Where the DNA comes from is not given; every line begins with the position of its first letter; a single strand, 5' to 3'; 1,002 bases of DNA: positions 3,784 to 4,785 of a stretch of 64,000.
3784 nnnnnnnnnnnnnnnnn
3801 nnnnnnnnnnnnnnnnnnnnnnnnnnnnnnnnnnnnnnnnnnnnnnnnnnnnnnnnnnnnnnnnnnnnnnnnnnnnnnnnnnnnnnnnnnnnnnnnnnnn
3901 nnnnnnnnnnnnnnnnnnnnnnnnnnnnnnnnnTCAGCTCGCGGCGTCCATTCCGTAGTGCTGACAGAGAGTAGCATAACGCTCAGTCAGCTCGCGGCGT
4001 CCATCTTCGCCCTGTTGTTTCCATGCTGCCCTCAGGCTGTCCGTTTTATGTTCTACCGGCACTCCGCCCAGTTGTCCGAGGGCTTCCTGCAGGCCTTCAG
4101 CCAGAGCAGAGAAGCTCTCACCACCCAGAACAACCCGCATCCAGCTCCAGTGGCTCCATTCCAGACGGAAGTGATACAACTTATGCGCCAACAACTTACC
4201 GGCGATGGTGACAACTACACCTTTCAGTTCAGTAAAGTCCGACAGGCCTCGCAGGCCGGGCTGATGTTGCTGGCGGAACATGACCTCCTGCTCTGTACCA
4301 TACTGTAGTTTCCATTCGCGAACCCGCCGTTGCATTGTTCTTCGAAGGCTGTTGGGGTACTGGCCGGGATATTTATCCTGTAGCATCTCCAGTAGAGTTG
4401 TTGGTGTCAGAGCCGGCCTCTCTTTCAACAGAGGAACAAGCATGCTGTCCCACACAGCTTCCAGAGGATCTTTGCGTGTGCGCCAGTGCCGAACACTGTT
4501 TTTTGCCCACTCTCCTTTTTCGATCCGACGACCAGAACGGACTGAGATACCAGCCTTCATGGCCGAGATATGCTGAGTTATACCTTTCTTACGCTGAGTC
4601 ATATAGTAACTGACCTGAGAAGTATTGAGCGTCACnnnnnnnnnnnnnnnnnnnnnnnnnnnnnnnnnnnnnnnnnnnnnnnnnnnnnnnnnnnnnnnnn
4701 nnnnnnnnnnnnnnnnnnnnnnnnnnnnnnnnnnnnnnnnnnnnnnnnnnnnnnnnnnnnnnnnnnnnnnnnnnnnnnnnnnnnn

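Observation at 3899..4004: Perfect 53-bp tandem duplication frameshifts istA in IS copy 1 only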

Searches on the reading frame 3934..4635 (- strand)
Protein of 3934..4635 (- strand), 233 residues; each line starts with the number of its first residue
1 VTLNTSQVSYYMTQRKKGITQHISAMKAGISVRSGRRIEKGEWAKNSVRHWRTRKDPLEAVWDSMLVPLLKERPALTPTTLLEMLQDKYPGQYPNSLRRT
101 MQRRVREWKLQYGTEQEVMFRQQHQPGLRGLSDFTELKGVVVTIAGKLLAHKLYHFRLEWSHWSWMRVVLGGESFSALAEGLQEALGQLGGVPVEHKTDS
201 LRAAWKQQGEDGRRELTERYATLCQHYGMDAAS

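Call 9: search_protein_families(library=pfam, proteins=[window:3934-4635:-])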
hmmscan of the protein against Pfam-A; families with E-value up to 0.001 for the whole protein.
window:3934-4635:- (233 aa): 0 families

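Call 21: list_cluster_members(proteins=[window:3934-4635:-, window:3083-3898:-, window:46542-48041:-, window:2331-3086:-, window:45790-46545:-])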
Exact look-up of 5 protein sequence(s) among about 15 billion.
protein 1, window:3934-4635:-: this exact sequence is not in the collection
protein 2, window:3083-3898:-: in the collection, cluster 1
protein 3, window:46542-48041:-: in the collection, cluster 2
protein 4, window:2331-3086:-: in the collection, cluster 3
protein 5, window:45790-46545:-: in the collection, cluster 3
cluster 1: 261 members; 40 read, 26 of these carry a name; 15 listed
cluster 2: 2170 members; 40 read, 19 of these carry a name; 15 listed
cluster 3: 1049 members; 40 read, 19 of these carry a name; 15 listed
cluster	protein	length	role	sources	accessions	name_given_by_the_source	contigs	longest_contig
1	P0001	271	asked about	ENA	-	-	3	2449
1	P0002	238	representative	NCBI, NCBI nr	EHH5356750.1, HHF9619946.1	TPA: IS21-like element ISEc10 family transposase, partial [Escherichia coli] | IS21-like element ISEc10 family transposase [Escherichia coli]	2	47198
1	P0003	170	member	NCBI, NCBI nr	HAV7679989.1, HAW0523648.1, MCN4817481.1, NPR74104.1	IS21 family transposase, partial [Escherichia coli] | IS21 family transposase [Escherichia coli]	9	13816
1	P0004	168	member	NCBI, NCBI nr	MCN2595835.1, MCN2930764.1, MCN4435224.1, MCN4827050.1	IS21 family transposase, partial [Escherichia coli] | IS21 family transposase [Escherichia coli]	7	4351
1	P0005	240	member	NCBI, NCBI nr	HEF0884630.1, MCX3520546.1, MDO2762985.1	IS21-like element ISEc10 family transposase, partial [Escherichia coli] | IS21-like element ISEc10 family transposase [Escherichia coli]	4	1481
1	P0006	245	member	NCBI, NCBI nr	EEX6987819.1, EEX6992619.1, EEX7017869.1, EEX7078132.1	TPA: IS21-like element ISEc10 family transposase, partial [Escherichia coli] | IS21-like element ISEc10 family transposase [Escherichia coli O157]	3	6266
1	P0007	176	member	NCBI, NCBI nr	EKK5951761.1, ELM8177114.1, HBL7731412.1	IS21 family transposase, partial [Escherichia coli] | IS21 family transposase [Escherichia coli]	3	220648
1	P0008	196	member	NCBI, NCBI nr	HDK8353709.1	TPA: IS21 family transposase, partial [Escherichia coli] | IS21 family transposase [Escherichia coli]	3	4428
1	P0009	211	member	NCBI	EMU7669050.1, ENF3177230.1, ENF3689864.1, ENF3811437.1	IS21-like element ISEc10 family transposase, partial [Escherichia coli]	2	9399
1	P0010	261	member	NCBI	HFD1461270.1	TPA: IS21-like element ISEc10 family transposase, partial [Escherichia coli]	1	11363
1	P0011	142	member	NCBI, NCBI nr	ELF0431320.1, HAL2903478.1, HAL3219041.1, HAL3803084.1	TPA: IS21 family transposase, partial [Escherichia coli] | IS21 family transposase [Escherichia coli]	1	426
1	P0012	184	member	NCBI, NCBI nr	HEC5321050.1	TPA: IS21 family transposase, partial [Escherichia coli] | IS21 family transposase [Escherichia coli]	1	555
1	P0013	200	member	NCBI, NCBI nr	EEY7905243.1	IS21-like element ISEc10 family transposase, partial [Escherichia coli] | IS21-like element ISEc10 family transposase [Escherichia coli]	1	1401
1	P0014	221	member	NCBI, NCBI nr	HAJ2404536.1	TPA: IS21-like element ISEc10 family transposase, partial [Escherichia coli] | IS21-like element ISEc10 family transposase [Escherichia coli]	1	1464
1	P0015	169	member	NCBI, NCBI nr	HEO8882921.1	TPA: IS21 family transposase, partial [Escherichia coli] | IS21 family transposase [Escherichia coli]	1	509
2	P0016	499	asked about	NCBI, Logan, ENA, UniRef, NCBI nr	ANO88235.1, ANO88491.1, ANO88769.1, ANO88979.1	IS21-like element ISEc10 family transposase [Escherichia coli] | IS21-like element ISEc10 family transposase n=2 Tax=Escherichia coli TaxID=562 ...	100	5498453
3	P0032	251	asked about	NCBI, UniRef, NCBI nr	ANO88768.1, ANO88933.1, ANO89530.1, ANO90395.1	IS21-like element ISEc10 family helper ATPase IstB [Escherichia coli] | IS21-like element ISEc10 family helper ATPase IstB n=1 Tax=Escherichia coli TaxID=562 ...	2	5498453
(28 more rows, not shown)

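Call 22: find_encoding_contigs(protein=P0001, flank=10000, max_places=10)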
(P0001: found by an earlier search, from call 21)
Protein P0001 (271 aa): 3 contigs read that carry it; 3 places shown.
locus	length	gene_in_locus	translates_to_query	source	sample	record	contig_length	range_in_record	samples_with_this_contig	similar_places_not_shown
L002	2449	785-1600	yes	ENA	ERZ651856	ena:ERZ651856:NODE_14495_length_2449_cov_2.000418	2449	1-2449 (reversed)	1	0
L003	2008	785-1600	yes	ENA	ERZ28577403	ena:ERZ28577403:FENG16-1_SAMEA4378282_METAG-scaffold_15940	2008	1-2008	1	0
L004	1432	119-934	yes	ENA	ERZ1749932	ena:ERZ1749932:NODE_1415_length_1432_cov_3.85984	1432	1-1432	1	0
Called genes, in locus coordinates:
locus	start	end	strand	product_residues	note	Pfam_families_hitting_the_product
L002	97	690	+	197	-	PF27155:Y4rL_C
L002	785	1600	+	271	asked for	PF22483:Mu-transpos_C_2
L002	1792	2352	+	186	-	PF01695:IstB_IS21, PF00308:Bac_DnaA (weak), PF13191:AAA_16 (faint)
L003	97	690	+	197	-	PF27155:Y4rL_C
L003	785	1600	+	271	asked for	PF22483:Mu-transpos_C_2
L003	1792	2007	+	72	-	?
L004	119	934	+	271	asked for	PF22483:Mu-transpos_C_2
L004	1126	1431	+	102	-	?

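Call 33: search_protein_families(library=ncbifam, proteins=[window:3934-4635:-], max_evalue=0.01)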
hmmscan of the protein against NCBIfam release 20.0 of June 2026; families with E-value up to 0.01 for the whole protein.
window:3934-4635:- (233 aa): 1 family
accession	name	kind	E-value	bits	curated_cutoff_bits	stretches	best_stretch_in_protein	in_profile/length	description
NF033546.1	transpos_IS21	equivalog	7.9e-49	166.8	160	1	12-231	2-216/294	IS21 family transposase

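Call 44: find_encoding_contigs(protein=P0032, flank=4000, max_places=10)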
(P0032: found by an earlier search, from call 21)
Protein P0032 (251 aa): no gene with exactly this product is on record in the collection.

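Call 63: find_encoding_contigs(protein=P0016, flank=1500, max_places=10)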
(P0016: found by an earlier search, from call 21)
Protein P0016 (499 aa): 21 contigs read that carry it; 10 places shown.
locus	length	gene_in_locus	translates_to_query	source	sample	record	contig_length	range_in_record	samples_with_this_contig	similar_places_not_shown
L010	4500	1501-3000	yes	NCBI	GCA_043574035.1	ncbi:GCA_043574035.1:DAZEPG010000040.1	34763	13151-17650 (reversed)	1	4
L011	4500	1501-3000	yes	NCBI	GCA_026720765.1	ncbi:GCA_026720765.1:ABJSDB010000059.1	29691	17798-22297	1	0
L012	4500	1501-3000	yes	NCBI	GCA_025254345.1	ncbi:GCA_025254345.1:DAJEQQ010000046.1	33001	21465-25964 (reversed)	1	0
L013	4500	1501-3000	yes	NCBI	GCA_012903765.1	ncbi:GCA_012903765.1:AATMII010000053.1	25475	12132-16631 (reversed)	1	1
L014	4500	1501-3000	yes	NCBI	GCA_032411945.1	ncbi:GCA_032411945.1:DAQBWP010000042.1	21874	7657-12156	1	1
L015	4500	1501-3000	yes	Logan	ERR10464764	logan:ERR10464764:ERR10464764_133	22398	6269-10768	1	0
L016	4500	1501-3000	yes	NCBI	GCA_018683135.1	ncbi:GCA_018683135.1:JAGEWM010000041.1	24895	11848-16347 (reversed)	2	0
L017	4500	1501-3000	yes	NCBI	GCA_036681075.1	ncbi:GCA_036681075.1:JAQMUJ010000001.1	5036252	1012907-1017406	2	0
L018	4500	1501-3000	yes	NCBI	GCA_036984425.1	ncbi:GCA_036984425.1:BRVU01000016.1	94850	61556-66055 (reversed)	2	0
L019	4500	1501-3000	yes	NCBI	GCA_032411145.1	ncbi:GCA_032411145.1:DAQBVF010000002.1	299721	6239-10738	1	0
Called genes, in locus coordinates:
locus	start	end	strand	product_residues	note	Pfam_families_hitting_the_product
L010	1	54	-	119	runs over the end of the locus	-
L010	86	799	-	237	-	-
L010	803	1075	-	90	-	PF25694:N_peptide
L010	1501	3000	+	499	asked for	PF27155:Y4rL_C, PF22483:Mu-transpos_C_2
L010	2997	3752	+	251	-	PF01695:IstB_IS21, PF00308:Bac_DnaA (weak), PF13191:AAA_16 (faint)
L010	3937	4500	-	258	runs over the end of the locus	PF08861:DUF1828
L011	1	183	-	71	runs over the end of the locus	PF00313:CSD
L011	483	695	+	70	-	PF00313:CSD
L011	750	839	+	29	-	PF23697:YnfS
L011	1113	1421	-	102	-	PF03589:Antiterm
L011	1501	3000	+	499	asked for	PF27155:Y4rL_C, PF22483:Mu-transpos_C_2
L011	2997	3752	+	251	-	PF01695:IstB_IS21, PF00308:Bac_DnaA (weak), PF13191:AAA_16 (faint)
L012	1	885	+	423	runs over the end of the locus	PF00817:IMS, PF11798:IMS_HHH (faint), PF11799:IMS_C, PF13438:DUF4113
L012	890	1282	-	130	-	PF10784:Plasmid_stab_B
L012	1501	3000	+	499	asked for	PF27155:Y4rL_C, PF22483:Mu-transpos_C_2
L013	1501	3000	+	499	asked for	PF27155:Y4rL_C, PF22483:Mu-transpos_C_2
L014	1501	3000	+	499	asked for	PF27155:Y4rL_C, PF22483:Mu-transpos_C_2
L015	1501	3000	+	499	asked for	PF27155:Y4rL_C, PF22483:Mu-transpos_C_2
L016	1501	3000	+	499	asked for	PF27155:Y4rL_C, PF22483:Mu-transpos_C_2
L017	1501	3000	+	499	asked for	PF27155:Y4rL_C, PF22483:Mu-transpos_C_2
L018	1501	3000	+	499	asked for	PF27155:Y4rL_C, PF22483:Mu-transpos_C_2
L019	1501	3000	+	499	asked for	PF27155:Y4rL_C, PF22483:Mu-transpos_C_2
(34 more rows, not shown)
